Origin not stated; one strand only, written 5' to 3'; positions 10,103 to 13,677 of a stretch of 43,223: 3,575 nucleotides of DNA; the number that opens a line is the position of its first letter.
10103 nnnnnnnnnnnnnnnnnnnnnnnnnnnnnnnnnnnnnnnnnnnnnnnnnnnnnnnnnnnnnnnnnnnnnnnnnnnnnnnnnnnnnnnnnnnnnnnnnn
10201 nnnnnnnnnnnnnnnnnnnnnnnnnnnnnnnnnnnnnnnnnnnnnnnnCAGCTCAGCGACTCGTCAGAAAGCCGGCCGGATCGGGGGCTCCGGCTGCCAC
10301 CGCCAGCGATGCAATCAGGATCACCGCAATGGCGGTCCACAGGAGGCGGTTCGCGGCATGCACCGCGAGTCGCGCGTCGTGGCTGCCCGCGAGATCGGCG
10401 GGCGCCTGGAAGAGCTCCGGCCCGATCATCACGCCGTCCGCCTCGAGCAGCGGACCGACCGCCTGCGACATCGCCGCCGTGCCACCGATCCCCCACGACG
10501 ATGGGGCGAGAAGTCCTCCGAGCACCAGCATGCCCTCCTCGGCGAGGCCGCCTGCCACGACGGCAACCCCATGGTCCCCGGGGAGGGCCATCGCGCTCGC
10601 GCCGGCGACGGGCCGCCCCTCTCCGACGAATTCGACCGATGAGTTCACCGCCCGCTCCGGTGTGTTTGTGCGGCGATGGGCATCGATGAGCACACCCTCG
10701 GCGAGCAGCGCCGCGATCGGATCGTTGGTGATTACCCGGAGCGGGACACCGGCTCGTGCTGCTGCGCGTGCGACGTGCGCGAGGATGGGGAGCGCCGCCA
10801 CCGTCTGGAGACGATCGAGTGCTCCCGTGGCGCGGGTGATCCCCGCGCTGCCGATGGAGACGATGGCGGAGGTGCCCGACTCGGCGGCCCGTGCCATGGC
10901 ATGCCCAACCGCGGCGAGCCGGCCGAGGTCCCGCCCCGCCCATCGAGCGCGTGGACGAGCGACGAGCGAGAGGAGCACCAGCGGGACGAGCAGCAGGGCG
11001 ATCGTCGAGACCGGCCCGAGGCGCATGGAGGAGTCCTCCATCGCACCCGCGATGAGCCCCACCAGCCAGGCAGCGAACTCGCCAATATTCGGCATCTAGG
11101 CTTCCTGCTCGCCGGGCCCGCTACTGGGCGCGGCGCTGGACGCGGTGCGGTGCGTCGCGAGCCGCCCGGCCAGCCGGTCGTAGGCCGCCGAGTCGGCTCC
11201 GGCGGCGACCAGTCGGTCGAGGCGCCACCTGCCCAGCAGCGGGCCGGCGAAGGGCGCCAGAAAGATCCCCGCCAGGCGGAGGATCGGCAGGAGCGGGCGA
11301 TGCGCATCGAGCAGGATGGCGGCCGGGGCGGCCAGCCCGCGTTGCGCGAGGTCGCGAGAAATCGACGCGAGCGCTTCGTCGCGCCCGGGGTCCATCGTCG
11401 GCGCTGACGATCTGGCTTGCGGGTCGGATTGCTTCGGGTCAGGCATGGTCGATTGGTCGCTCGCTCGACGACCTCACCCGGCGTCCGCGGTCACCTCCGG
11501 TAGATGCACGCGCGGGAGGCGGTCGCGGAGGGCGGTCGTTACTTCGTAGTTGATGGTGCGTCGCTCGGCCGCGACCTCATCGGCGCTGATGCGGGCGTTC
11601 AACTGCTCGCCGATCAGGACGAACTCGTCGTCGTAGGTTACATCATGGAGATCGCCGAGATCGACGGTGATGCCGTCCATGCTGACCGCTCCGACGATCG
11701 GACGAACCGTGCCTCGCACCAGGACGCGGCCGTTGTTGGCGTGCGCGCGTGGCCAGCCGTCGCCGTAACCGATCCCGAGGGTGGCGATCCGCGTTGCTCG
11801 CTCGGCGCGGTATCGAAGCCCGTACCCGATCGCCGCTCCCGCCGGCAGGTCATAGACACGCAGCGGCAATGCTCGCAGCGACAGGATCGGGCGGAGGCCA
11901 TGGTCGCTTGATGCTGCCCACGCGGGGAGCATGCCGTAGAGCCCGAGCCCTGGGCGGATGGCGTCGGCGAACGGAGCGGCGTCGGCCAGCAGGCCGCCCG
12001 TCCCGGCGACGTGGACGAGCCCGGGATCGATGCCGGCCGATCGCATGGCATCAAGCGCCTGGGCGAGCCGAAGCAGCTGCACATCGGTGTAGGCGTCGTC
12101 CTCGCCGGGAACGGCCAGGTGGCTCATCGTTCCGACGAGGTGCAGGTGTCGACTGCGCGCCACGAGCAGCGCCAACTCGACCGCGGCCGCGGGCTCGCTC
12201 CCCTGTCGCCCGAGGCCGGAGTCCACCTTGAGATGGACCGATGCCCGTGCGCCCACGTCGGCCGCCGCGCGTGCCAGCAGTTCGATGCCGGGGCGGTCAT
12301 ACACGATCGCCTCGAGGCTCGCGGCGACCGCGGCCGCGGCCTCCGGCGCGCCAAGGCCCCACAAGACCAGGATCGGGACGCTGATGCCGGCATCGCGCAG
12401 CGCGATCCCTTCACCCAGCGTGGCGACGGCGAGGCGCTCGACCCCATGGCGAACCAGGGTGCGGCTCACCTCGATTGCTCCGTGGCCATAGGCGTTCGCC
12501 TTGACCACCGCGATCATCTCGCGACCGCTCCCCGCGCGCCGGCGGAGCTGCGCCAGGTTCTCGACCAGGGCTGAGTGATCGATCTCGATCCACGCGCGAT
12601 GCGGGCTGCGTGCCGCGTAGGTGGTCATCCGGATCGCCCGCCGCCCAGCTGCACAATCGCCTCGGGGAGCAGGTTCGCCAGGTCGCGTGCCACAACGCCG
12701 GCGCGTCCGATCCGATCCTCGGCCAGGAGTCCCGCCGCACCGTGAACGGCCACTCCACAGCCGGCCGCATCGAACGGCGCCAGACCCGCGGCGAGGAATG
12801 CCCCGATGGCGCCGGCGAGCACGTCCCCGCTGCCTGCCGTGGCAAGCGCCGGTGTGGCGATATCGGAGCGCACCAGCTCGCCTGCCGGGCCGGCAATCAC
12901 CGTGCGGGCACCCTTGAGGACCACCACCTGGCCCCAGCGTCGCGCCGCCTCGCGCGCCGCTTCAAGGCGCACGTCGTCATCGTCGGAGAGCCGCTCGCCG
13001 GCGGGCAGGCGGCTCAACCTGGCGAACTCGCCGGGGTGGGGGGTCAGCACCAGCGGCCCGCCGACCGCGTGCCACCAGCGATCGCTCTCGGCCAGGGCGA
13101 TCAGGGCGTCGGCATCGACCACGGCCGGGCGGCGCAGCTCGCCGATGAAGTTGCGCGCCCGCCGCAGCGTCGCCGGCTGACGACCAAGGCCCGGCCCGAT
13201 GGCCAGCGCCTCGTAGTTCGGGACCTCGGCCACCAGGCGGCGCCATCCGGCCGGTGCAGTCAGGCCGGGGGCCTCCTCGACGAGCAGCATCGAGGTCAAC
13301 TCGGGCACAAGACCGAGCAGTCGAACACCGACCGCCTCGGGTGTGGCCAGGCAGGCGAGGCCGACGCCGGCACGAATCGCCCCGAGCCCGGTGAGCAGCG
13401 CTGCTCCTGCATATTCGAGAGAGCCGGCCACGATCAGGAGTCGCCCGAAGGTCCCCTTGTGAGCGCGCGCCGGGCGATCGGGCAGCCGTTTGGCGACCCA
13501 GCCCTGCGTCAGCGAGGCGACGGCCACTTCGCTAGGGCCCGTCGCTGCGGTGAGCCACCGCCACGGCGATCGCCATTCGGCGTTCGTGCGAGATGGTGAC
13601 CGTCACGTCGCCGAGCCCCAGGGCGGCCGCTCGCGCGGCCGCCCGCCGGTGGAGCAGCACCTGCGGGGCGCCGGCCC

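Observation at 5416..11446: Seven-gene, translationally coupled membrane/ATPase operon of unknown function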

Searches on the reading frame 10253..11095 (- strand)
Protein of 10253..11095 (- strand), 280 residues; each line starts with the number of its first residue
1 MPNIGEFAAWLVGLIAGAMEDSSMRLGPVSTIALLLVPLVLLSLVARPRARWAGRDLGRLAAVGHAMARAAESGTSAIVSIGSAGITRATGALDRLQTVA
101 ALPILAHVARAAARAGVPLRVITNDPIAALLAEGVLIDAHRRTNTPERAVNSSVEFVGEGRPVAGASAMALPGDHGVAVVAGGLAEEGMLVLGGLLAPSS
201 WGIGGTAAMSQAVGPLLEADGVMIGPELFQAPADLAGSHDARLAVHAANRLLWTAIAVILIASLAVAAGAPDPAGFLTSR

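Call 3: search_protein_families(library=pfam, proteins=[window:10253-11095:-], max_evalue=1)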
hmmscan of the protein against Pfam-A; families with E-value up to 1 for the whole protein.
window:10253-11095:- (280 aa): 1 family
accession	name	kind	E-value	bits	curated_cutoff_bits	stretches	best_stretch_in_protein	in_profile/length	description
PF20539.3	DUF6754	-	2.7e-12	46.8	27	1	33-264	17-244/257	Domain of unknown function (DUF6754)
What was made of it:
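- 10253..11095 (-): g2: DUF6754 protein (280 aa). Two TM helices flank a Rossmann-like alpha/beta domain (about 10376-10942) that is predicted to be cytoplasmic. PF20539 E=2.7e-12, above the cutoff (call 3).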

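Call 4: search_protein_families(library=ncbifam, proteins=[window:10253-11095:-], max_evalue=1)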
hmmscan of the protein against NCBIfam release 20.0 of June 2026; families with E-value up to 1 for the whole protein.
window:10253-11095:- (280 aa): 1 family
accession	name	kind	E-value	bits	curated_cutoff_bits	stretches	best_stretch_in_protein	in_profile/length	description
NF008774.0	PRK11815.1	equivalog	0.14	11.1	269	1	204-250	214-259/337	tRNA dihydrouridine(20/20a) synthase DusA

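Call 6: search_protein_families(library=phrogs, proteins=[window:10253-11095:-], max_evalue=0.1)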
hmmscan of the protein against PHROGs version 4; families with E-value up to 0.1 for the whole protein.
window:10253-11095:- (280 aa): 0 families

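Call 7: search_protein_families(library=padloc, proteins=[window:10253-11095:-], max_evalue=0.1)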
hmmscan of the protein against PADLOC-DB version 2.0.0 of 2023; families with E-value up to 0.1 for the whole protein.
window:10253-11095:- (280 aa): 0 families

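Call 38: find_homologous_proteins(query=window:10253-11095:-, max_evalue=0.001)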
Query window:10253-11095:- (280 aa): 405 proteins with E <= 0.001 among 8000 candidates; the best 120 are listed.
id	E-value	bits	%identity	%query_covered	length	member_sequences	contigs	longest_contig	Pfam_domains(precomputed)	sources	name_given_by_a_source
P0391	3.2e-161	553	98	100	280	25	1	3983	PF20539.4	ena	-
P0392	7.4e-148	509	90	100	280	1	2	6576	PF20539.4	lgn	-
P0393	1.0e-147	509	88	100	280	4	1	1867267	PF20539.4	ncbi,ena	-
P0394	3.3e-139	481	86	100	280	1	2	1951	PF20539.4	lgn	-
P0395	1.4e-129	449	80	100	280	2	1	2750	PF20539.4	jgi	jgi:hypothetical protein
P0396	3.1e-127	442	78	100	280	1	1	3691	PF20539.4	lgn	-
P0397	4.1e-123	428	85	92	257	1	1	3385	PF20539.4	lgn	-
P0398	8.1e-96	339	65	100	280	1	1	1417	PF20539.4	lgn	-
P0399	8.3e-96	339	64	100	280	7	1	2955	PF20539.4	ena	-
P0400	2.5e-93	330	63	100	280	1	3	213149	PF20539.4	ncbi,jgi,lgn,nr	ncbi:MAG TPA: DUF6754 domain-containing protein [Thermoanaerobaculia bacterium]|jgi:hypothetical pro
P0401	7.6e-93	329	63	100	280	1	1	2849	PF20539.4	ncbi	-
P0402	3.2e-92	327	62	100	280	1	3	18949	PF20539.4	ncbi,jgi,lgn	jgi:hypothetical protein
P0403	3.3e-92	327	61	100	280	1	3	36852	PF20539.4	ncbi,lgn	ncbi:MAG: DUF6754 domain-containing protein [Chloroflexota bacterium]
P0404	1.0e-90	322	62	100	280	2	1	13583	PF20539.4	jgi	jgi:hypothetical protein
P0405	1.4e-90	321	61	100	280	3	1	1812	PF20539.4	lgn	-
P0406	1.1e-89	318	60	100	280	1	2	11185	PF20539.4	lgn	-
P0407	1.4e-89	318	62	100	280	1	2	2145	PF20539.4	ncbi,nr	ncbi:MAG: hypothetical protein M3P32_04255 [Chloroflexota bacterium]|nr:hypothetical protein [Chloro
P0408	1.6e-89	318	60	100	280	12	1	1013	PF20539.4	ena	-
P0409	2.3e-89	317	62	100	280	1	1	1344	PF20539.4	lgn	-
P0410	3.1e-89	317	61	100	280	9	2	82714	PF20539.4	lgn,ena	-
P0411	3.6e-89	317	60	100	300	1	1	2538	PF20539.4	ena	-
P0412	4.2e-89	317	60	99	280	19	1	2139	PF20539.4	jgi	jgi:hypothetical protein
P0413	7.4e-89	316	61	100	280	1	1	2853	PF20539.4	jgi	jgi:hypothetical protein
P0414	9.8e-89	315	61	100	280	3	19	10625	PF20539.4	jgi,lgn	jgi:hypothetical protein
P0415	1.0e-88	315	61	100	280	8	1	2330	PF20539.4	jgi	jgi:hypothetical protein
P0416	1.0e-88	315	60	100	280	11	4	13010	PF20539.4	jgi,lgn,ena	jgi:hypothetical protein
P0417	3.7e-88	314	59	100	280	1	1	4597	PF20539.4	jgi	-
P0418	3.9e-88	313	60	100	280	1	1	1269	PF20539.4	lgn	-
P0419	4.1e-88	313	61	100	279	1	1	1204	PF20539.4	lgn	-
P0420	5.0e-88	313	61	99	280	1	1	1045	PF20539.4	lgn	-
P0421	6.1e-88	313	59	100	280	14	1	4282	PF20539.4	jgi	jgi:hypothetical protein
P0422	8.0e-88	312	60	100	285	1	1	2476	PF20539.4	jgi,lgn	-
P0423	9.6e-88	312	61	100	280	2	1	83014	PF20539.4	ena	-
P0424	1.2e-87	312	60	100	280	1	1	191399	PF20539.4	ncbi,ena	-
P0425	1.5e-87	312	61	99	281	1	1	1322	PF20539.4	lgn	-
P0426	2.6e-87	311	61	100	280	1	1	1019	PF20539.4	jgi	jgi:hypothetical protein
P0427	2.7e-87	311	59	100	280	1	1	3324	PF20539.4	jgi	jgi:hypothetical protein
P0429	4.5e-87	310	60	100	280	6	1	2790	PF20539.4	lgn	-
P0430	4.7e-87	310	59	100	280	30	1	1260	PF20539.4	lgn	-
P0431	4.7e-87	310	63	100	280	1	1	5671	PF20539.4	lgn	-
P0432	5.0e-87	310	60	100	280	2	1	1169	PF20539.4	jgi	jgi:hypothetical protein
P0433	5.1e-87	310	61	100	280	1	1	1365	PF20539.4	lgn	-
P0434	5.4e-87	310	60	100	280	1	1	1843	PF20539.4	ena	-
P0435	6.0e-87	310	61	100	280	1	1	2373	PF20539.4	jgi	jgi:hypothetical protein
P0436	6.1e-87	310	59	100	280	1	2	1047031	PF20539.4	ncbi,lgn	ncbi:MAG: DUF6754 domain-containing protein [Chloroflexota bacterium]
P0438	1.0e-86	309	60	100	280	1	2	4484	PF20539.4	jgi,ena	jgi:hypothetical protein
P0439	1.2e-86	309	61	100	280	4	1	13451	PF20539.4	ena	-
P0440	1.7e-86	308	60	100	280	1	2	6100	PF20539.4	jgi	jgi:hypothetical protein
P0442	3.0e-86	307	58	100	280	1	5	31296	PF20539.4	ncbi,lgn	-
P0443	4.7e-86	307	60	100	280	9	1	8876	PF20539.4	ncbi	-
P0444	6.9e-86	306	60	100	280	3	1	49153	PF20539.4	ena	-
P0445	7.8e-86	306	59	100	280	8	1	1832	PF20539.4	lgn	-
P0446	9.8e-86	306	58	100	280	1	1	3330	PF20539.4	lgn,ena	-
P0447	1.3e-85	305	60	100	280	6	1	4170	PF20539.4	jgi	-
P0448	1.5e-85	305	58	100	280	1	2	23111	PF20539.4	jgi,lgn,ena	jgi:hypothetical protein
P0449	1.7e-85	305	58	100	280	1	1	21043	PF20539.4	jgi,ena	-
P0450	2.3e-85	304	60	100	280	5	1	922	PF20539.4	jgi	-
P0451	2.4e-85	304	59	100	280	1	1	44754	PF20539.4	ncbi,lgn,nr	ncbi:MAG TPA: DUF6754 domain-containing protein [Candidatus Limnocylindria bacterium]|nr:DUF6754 dom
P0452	3.0e-85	304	58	100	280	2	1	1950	PF20539.4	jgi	jgi:hypothetical protein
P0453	3.1e-85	304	58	100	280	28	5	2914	PF20539.4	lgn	-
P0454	3.7e-85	304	60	100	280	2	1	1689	PF20539.4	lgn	-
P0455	4.3e-85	303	59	100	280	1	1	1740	PF20539.4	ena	-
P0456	5.2e-85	303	60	100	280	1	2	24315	PF20539.4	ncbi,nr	ncbi:MAG: hypothetical protein M3R32_06510 [Chloroflexota bacterium]|nr:hypothetical protein [Chloro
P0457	6.1e-85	303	59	100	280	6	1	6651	PF20539.4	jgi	jgi:hypothetical protein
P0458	6.3e-85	303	60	100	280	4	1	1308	PF20539.4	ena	-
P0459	7.2e-85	303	60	100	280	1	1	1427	PF20539.4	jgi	jgi:hypothetical protein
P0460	8.1e-85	303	58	100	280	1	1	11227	PF20539.4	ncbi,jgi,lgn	ncbi:MAG TPA: DUF6754 domain-containing protein [Candidatus Limnocylindria bacterium]|jgi:hypothetic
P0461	9.8e-85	302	59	100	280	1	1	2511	PF20539.4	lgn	-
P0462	1.2e-84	302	60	100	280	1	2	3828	PF20539.4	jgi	jgi:hypothetical protein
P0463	1.4e-84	302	59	100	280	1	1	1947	PF20539.4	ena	-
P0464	1.7e-84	302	58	100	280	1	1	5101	PF20539.4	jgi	jgi:hypothetical protein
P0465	1.8e-84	301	59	100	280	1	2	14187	PF20539.4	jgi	jgi:hypothetical protein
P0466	1.8e-84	301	59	100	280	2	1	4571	PF20539.4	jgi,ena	-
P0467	1.9e-84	301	57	100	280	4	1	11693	PF20539.4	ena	-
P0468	2.0e-84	301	60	100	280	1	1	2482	PF20539.4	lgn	-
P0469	3.8e-84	300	59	100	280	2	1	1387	PF20539.4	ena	-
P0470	5.1e-84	300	58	100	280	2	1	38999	PF20539.4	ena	-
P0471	5.1e-84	300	60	100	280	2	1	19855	PF20539.4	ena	-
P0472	5.8e-84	300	58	100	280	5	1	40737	PF20539.4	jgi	jgi:hypothetical protein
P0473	7.2e-84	299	60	100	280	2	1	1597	PF20539.4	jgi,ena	jgi:hypothetical protein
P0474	7.2e-84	299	59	100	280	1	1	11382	PF20539.4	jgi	jgi:hypothetical protein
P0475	7.3e-84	299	57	100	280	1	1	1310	PF20539.4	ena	-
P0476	8.9e-84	299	59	100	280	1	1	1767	PF20539.4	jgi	jgi:hypothetical protein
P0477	1.1e-83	299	59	100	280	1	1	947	PF20539.4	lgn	-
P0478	1.2e-83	299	59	100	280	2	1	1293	PF20539.4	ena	-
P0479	1.5e-83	298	58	100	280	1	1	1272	PF20539.4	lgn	-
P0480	1.5e-83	298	58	100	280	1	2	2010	PF20539.4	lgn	-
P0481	1.7e-83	298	59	100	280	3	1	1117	PF20539.4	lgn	-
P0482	2.1e-83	298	58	100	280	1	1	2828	PF20539.4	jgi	jgi:hypothetical protein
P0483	2.5e-83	298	58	100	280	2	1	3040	PF20539.4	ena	-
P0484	2.8e-83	298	57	100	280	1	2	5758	PF20539.4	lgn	-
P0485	3.8e-83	297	56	100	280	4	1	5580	PF20539.4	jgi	-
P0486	4.2e-83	297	58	100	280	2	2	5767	PF20539.4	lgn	-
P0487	4.8e-83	297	58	100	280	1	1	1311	PF20539.4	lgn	-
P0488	6.5e-83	296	57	100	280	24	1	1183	PF20539.4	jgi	jgi:hypothetical protein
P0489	9.6e-83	296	57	100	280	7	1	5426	PF20539.4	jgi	-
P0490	1.3e-82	295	58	100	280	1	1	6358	PF20539.4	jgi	jgi:hypothetical protein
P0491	1.8e-82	295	56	100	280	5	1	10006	PF20539.4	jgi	jgi:hypothetical protein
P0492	1.8e-82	295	56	100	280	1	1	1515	PF20539.4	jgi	-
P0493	3.4e-82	294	57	100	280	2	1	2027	PF20539.4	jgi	jgi:hypothetical protein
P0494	1.4e-81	292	59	100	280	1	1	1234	PF20539.4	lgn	-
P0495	2.3e-81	291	59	100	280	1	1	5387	PF20539.4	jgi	jgi:hypothetical protein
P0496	2.4e-81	291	58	100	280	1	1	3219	PF20539.4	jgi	jgi:hypothetical protein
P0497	6.9e-81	290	56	100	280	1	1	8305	PF20539.4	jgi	jgi:hypothetical protein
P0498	1.5e-80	289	59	100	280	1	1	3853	PF20539.4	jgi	-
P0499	8.1e-80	286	61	100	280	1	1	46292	PF20539.4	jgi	jgi:uncharacterized protein DUF6754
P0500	1.3e-79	286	55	100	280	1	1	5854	PF20539.4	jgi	-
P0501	1.6e-79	285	55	100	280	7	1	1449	PF20539.4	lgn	-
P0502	1.3e-78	282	54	100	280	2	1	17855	PF20539.4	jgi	-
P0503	3.2e-78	281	57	100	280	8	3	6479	PF20539.4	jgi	jgi:hypothetical protein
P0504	5.6e-77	277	58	100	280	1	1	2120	PF20539.4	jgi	jgi:hypothetical protein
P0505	1.1e-76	276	58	100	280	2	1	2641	PF20539.4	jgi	-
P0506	1.8e-76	275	57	100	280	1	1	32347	PF20539.4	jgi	jgi:hypothetical protein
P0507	3.1e-76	274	57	100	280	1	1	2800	PF20539.4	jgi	jgi:hypothetical protein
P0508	3.6e-76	274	58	100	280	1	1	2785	PF20539.4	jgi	jgi:hypothetical protein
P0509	3.8e-76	274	58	100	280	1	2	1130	PF20539.4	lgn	-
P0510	5.4e-76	274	57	100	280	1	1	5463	PF20539.4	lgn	-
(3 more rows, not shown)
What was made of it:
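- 10253..11095 (-): 405 relatives, all ~280 aa in Limnocylindria (call 38).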

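Call 66: search_solved_structures(query=A3, max_evalue=10)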
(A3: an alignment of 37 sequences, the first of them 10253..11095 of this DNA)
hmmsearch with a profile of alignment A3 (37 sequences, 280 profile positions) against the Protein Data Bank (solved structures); distinct sequences matched with E-value up to 10: 1.
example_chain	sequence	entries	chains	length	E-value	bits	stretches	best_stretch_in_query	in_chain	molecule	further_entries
1qwj_A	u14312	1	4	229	1.2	11.5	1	95-153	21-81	cytidine monophospho-N-acetylneuraminic acid synthetase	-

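Call 69: predict_structure(alignment_id=A3)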
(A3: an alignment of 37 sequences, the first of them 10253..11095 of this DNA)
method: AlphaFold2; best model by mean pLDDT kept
length: 280 residues; sequences in the alignment: 37
mean_pLDDT: 56.9   pTM: 0.53
mean pLDDT of the five models: 56.9, 55.5, 54.8, 52.1, 49.7
residues with pLDDT >= 90: 0; 70-90: 67; 50-70: 107; < 50: 106
segments of 3 or more residues with pLDDT < 50: 1-9, 18-27, 44-58, 84-91, 185-191, 201-245, 274-280
pLDDT, mean of each block of 10 residues (from residue 1): 43 50 47 54 44 44 66 73 46 55 75 84 75 84 83 75 53 60 49 50 44 33 38 38 51 64 65 47
secondary structure, 60 per line:
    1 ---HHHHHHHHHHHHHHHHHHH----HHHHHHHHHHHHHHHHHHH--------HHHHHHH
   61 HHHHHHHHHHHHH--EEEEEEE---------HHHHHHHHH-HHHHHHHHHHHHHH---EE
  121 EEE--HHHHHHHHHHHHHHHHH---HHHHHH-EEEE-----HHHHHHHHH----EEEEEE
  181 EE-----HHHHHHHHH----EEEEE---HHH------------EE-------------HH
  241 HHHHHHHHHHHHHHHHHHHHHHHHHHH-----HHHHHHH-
elements in order: H4-22 H27-45 H54-73 E76-82 H92-100 H102-115 E119-123 H126-142 H146-151 E153-156 H162-170 E175-182 H188-196 E201-205 H239-267 H273-279
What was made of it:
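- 10253..11095 (-): The AF2 model is poor (pLDDT 57) with an alternating beta/alpha pattern (call 69).
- The g2 model is of low confidence (call 69), and g4 could not be modelled.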

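Call 73: fold_search(model_id=the predicted structure, library=pdb)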
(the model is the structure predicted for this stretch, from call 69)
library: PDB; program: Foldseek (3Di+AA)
matches with E <= 10: 1106; with E <= 0.001: 0
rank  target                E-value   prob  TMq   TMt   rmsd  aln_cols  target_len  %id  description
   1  6xod_B                7.0e-03  0.97  0.31  0.45   7.5       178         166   12  Crystal structure of the PEX4-PEX22 protein complex from Arabidopsis thaliana (released 2021-07-14)
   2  4qvk_A                1.1e-02  0.89  0.28  0.33  13.6       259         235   12  Apo-crystal structure of Podospora anserina methyltransferase PaMTH1 (released 2015-05-27)
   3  4ymg_A                1.7e-02  0.90  0.28  0.32  13.4       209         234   13  Crystal structure of SAM-bound Podospora anserina methyltransferase PaMTH1 (released 2015-05-27)
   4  3meq_B                1.8e-02  0.90  0.27  0.23  10.2       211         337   11  Crystal structure of alcohol dehydrogenase from Brucella melitensis (released 2010-04-28)
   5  2r6z_B                2.6e-02  0.84  0.22  0.25   8.0       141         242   16  Crystal structure of the SAM-dependent methyltransferase NGO1261 from Neisseria gonorrhoeae, Northeast Structural Geno (released 2007-09-25)
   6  8c9v                  2.7e-02  0.96  0.25  0.35   6.8       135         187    9  O-methyltransferase from Desulfuromonas acetoxidans (released 2023-04-05)
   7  5lr6_D                2.7e-02  0.80  0.22  0.27   7.4       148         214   10  Crystal Structure of COMT in complex with [3-(2,4-dimethyl-1,3-thiazol-5-yl)-1H-pyrazol-5-yl]-(4-phenylpiperazin-1-yl) (released 2016-08-31)
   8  3olq                  3.1e-02  0.47  0.19  0.18   9.2       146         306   11  The crystal structure of a universal stress protein E from Proteus mirabilis HI4320 (released 2010-09-22)
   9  3egi_D                3.4e-02  0.98  0.29  0.41   5.0       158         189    9  Methyltransferase domain of human trimethylguanosine synthase TGS1 bound to m7GpppA (inactive form) (released 2009-03-31)
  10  8b27_A                4.1e-02  0.63  0.24  0.22   9.9       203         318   12  Dihydroprecondylocarpine acetate synthase from Catharanthus roseus (released 2022-11-02)
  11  6z42_D                4.5e-02  0.80  0.27  0.24   9.9       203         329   12  The low resolution structure of a zinc-dependent alcohol dehydrogenase from Halomonas elongata. (released 2020-06-17)
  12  4zeo_A                5.4e-02  0.47  0.24  0.24  14.1       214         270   13  Crystal structure of eIF2B delta from Chaetomium thermophilum (released 2015-09-30)
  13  6dbb_B                6.4e-02  0.82  0.28  0.17   9.1       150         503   16  Crystal structure of a Putative aldehyde dehydrogenase family protein Burkholderia cenocepacia J2315 in complex with p (released 2018-08-29)
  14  1x87_A                6.4e-02  0.72  0.22  0.13   8.1       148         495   13  2.4A X-ray structure of Urocanase protein complexed with NAD (released 2004-10-05)
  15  5lr6_C                6.4e-02  0.63  0.23  0.28   7.4       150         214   11  Crystal Structure of COMT in complex with [3-(2,4-dimethyl-1,3-thiazol-5-yl)-1H-pyrazol-5-yl]-(4-phenylpiperazin-1-yl) (released 2016-08-31)
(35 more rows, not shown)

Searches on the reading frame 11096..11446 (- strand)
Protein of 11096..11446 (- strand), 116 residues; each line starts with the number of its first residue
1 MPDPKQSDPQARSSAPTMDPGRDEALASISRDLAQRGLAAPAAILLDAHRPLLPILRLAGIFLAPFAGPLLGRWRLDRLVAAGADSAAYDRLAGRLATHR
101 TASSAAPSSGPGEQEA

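Call 3: search_protein_families(library=pfam, proteins=[window:11096-11446:-], max_evalue=1)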
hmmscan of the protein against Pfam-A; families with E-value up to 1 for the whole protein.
window:11096-11446:- (116 aa): 0 families

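Call 4: search_protein_families(library=ncbifam, proteins=[window:11096-11446:-], max_evalue=1)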
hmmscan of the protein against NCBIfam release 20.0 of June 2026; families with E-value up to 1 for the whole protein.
window:11096-11446:- (116 aa): 0 families

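Call 6: search_protein_families(library=phrogs, proteins=[window:11096-11446:-], max_evalue=0.1)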
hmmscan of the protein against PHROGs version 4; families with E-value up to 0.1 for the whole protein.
window:11096-11446:- (116 aa): 0 families

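Call 7: search_protein_families(library=padloc, proteins=[window:11096-11446:-], max_evalue=0.1)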
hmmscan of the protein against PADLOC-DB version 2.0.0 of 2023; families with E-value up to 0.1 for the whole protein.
window:11096-11446:- (116 aa): 0 families

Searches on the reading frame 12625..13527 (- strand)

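Call 100: search_protein_families(library=pfam, proteins=[window:12625-13527:-], max_evalue=0.0001)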
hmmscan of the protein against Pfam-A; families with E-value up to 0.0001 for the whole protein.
window:12625-13527:- (300 aa): 1 family
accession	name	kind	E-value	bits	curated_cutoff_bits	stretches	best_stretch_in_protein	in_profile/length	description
PF01256.23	Carb_kinase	-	1.4e-55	188.8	27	1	30-288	1-241/242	NAD(P)H-hydrate dehydratase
